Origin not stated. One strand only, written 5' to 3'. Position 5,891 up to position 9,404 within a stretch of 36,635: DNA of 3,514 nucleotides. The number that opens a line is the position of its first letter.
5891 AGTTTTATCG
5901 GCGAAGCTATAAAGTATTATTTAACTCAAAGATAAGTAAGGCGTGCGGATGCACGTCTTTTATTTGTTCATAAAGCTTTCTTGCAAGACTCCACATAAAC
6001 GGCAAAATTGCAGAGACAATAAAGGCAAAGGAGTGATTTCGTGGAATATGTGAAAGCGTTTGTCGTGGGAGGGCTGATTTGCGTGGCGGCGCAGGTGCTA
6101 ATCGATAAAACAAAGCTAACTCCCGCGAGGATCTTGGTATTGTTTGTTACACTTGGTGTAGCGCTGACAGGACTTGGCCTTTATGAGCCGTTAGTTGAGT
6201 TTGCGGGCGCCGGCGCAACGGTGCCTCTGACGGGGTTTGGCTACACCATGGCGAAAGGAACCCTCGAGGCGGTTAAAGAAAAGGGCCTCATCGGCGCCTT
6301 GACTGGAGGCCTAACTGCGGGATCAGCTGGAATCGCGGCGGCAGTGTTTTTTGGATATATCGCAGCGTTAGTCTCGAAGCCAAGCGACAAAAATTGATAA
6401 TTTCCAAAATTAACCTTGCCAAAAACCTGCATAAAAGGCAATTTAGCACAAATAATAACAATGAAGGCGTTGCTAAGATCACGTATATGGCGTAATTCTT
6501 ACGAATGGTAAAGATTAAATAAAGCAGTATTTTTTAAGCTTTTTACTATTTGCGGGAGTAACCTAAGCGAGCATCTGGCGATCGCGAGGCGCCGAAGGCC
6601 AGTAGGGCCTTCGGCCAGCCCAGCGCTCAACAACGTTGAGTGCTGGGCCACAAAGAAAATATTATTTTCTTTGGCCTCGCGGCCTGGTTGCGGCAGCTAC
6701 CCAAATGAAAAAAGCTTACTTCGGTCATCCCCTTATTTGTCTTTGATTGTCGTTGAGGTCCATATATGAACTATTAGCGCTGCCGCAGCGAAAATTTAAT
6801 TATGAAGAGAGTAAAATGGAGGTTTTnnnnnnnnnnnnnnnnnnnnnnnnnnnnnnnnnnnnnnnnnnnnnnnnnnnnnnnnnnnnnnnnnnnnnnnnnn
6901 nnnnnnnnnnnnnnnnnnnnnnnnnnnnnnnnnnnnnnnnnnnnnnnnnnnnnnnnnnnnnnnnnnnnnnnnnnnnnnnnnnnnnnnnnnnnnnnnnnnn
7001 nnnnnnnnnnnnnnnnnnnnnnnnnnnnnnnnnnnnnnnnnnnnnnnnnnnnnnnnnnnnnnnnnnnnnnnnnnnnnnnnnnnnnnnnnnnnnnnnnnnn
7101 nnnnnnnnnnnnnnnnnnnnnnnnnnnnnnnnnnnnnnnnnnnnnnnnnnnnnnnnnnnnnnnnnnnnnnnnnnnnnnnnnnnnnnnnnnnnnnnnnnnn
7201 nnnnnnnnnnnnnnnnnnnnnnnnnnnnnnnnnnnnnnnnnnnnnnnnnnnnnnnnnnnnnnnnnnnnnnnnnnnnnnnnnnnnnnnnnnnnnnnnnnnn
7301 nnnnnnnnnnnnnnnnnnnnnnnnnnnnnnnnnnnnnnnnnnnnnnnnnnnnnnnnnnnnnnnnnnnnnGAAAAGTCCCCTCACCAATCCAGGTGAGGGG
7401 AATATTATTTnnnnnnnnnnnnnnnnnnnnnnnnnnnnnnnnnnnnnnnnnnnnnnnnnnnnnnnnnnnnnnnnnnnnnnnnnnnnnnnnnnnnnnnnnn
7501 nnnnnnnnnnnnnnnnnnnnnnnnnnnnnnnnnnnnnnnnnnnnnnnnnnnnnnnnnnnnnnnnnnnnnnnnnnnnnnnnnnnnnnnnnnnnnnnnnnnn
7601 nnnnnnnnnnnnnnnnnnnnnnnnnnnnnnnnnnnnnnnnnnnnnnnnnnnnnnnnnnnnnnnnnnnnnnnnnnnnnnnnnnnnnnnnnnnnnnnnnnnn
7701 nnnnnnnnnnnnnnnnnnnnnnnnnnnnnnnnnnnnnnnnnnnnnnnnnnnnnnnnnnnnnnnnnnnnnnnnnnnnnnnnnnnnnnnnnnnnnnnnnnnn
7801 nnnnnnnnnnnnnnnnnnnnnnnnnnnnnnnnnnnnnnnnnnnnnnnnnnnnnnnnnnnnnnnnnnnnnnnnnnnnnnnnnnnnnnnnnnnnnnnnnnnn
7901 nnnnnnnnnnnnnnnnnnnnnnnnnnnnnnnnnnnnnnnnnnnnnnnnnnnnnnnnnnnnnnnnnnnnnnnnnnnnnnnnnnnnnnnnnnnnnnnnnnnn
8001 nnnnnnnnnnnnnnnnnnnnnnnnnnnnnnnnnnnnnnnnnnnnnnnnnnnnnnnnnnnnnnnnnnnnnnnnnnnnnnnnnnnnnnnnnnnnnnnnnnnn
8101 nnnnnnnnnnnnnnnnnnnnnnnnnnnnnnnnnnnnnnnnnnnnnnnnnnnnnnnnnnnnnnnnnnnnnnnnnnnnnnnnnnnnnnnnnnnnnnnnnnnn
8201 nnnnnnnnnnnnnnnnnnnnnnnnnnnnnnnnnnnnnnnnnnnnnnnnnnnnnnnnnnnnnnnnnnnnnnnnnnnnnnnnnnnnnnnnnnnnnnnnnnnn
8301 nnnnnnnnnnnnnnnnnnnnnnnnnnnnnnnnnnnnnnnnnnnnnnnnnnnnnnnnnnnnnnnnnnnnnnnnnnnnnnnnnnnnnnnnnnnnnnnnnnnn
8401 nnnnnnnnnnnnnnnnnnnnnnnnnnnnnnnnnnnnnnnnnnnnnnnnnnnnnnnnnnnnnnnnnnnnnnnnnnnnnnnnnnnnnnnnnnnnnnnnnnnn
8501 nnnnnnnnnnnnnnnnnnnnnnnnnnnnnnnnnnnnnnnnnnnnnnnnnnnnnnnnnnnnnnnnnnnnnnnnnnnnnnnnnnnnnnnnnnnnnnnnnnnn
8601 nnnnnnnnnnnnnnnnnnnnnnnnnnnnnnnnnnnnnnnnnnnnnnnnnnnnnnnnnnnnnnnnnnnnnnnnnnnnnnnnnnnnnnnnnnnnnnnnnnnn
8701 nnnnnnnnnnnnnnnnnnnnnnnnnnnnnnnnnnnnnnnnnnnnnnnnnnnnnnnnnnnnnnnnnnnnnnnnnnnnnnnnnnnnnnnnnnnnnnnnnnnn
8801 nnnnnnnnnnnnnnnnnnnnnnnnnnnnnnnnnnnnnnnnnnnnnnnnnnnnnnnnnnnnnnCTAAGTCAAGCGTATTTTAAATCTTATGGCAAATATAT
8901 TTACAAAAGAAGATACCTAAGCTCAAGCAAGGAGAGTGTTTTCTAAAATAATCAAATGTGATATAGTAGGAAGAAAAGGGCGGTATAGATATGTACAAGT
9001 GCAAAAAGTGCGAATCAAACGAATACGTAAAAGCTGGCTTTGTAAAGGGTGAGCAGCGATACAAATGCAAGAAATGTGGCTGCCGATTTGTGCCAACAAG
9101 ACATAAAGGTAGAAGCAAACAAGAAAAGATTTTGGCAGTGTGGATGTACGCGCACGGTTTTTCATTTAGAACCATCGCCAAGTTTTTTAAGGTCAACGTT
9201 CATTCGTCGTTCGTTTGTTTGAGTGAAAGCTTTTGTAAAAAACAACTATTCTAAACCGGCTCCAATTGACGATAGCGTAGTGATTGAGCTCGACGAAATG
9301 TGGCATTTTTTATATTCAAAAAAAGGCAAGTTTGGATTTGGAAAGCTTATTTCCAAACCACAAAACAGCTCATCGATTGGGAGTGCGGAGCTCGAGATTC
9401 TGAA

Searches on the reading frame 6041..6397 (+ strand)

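Call 18: search_protein_families(library=pfam, proteins=[window:6041-6397:+])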
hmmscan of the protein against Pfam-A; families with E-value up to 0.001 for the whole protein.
window:6041-6397:+ (118 aa): 1 family
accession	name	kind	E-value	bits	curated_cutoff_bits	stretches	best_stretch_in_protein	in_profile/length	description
PF03862.18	SpoVAC_SpoVAEB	-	5e-38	130.4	25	1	2-111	1-117/117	SpoVAC/SpoVAEB sporulation membrane protein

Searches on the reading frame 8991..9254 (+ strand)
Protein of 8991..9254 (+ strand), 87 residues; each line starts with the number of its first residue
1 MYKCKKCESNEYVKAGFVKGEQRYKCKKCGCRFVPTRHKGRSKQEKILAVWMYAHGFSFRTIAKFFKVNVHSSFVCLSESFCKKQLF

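Call 18: search_protein_families(library=pfam, proteins=[window:8991-9254:+])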
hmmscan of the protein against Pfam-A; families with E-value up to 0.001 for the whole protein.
window:8991-9254:+ (87 aa): 0 families

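Call 65: search_protein_families(library=ncbifam, proteins=[window:8991-9251:+], max_evalue=0.01)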
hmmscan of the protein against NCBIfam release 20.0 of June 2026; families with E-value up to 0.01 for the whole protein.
seq(87 aa): 5 families
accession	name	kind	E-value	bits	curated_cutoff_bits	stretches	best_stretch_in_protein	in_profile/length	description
NF033558.1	transpos_IS1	equivalog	1.5e-12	47.9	100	1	4-71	1-70/199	IS1 family transposase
NF050000.1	IS1_IS1595_Zn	domain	1.3e-08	35.3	28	1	4-34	1-32/34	IS1/IS1595 family N-terminal zinc-binding domain-containing protein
NF048018.1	IS256_N_4Cys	domain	1.5e-07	31.9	27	1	3-33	1-31/31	transposase-like zinc-binding domain-containing protein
NF048019.1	IS256_Zn_var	equivalog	2.1e-05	23.9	150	1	6-67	2-60/304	IS256 family transposase, variant Zn-binding type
NF033544.1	transpos_IS1249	exception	0.00076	18.7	300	1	3-44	3-46/382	IS1249 family transposase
